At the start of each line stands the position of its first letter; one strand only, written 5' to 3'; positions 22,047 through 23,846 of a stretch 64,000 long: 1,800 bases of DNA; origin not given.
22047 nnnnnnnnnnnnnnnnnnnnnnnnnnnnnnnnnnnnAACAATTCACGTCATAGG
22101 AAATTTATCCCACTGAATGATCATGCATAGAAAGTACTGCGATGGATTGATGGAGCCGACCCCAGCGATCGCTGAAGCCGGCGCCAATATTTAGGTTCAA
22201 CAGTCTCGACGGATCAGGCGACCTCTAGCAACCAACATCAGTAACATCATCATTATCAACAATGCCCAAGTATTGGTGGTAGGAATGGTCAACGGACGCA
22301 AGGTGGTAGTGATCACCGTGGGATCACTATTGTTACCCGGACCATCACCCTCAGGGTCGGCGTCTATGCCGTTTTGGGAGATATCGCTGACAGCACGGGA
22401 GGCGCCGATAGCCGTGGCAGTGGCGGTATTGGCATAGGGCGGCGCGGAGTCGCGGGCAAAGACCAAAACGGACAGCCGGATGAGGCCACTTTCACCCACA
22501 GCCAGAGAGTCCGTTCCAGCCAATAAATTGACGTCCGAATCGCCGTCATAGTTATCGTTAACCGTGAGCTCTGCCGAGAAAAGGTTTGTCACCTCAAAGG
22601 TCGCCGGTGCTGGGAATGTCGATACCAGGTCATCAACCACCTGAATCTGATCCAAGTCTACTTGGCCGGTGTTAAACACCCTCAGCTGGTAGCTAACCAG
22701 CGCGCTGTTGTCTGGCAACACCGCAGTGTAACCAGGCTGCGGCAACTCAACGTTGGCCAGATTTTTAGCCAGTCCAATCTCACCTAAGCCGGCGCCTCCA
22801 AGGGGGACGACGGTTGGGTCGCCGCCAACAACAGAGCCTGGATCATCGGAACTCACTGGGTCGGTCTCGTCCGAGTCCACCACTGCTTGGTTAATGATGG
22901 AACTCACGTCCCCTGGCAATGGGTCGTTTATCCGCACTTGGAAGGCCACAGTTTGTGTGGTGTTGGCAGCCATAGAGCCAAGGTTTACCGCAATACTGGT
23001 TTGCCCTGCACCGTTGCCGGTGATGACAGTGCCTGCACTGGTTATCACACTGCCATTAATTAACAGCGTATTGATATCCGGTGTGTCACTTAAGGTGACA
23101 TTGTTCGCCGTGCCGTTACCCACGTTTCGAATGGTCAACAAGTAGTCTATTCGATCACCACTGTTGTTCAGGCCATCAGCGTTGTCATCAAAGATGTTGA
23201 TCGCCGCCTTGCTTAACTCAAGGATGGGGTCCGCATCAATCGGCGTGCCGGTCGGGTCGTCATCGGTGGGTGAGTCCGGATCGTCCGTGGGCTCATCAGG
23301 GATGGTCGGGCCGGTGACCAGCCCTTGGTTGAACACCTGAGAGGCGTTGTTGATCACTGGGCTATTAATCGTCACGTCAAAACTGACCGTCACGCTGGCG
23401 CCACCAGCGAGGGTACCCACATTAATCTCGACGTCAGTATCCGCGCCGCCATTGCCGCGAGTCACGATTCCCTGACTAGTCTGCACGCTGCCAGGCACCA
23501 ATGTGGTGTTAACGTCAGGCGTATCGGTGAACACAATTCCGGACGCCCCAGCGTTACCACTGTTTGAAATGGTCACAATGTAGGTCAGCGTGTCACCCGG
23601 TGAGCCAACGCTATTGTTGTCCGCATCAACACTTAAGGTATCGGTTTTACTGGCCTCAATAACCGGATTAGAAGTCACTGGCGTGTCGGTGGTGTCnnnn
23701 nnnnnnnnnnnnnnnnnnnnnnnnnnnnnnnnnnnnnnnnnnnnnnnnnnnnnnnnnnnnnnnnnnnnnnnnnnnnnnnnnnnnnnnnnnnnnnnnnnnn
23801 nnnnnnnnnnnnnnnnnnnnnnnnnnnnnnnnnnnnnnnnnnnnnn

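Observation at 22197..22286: IPTL-CTERM-like sorting signal on the 4270-aa protein, with no candidate sorting enzyme of a known class in the window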

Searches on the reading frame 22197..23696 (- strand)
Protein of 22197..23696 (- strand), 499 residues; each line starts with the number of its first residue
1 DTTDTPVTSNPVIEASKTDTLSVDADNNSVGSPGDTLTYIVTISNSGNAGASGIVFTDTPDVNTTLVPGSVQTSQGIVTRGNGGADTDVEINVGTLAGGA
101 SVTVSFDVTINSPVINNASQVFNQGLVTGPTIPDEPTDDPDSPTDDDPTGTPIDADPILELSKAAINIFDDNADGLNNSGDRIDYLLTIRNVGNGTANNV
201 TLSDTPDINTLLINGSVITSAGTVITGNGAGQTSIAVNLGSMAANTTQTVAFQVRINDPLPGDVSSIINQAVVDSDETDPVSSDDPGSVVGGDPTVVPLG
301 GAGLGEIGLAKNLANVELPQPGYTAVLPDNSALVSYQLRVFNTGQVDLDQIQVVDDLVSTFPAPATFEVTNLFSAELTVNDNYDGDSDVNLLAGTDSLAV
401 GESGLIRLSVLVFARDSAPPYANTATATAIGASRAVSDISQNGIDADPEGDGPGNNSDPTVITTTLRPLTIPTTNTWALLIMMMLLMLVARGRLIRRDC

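Call 4: search_protein_families(library=ncbifam, proteins=[window:22197-23696:-], max_evalue=10)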
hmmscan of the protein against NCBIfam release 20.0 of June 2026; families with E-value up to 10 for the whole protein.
window:22197-23696:- (499 aa): 4 families
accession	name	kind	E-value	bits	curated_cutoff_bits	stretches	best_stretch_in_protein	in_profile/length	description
TIGR01451.2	B_ant_repeat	repeat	5.8e-20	71.1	24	3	26-73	4-50/53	DUF11 type repeat protein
NF033207.2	midcut_by_XrtH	subfamily_domain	0.00093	19.3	45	1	460-492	25-58/175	midcut-by-XrtH protein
TIGR04226.1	RrgB_K2N_iso_D2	domain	0.001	19.9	30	2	27-112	14-106/123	isopeptide-forming domain-containing fimbrial protein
TIGR03900.1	prc_long_Delta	hypoth_equivalog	0.0051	14.8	660.95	1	168-228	673-737/973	MXAN_5808 family serine peptidase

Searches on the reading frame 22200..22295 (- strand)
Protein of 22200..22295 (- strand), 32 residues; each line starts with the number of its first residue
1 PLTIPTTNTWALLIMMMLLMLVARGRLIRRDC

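Call 20: search_protein_families(library=ncbifam, proteins=[window:22200-22295:-], max_evalue=10)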
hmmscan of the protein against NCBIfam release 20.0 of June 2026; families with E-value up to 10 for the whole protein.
seq(32 aa): 2 families
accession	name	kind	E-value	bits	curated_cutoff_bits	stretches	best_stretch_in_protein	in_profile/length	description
NF033207.2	midcut_by_XrtH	subfamily_domain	0.00044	20.3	45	1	3-29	36-61/175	midcut-by-XrtH protein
TIGR04174.1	IPTL_CTERM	subfamily_domain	0.53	10.7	20.5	1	4-26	1-23/27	IPTL-CTERM sorting domain-containing protein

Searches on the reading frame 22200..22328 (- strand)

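Call 4: search_protein_families(library=ncbifam, proteins=[window:22200-22328:-], max_evalue=10)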
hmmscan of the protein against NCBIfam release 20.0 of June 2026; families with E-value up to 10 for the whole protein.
seq(43 aa): 2 families
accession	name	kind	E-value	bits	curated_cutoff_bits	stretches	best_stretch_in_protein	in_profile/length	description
NF033207.2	midcut_by_XrtH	subfamily_domain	5.9e-05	23.2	45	1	5-38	26-60/175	midcut-by-XrtH protein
TIGR04174.1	IPTL_CTERM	subfamily_domain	0.7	10.3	20.5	1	15-36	1-22/27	IPTL-CTERM sorting domain-containing protein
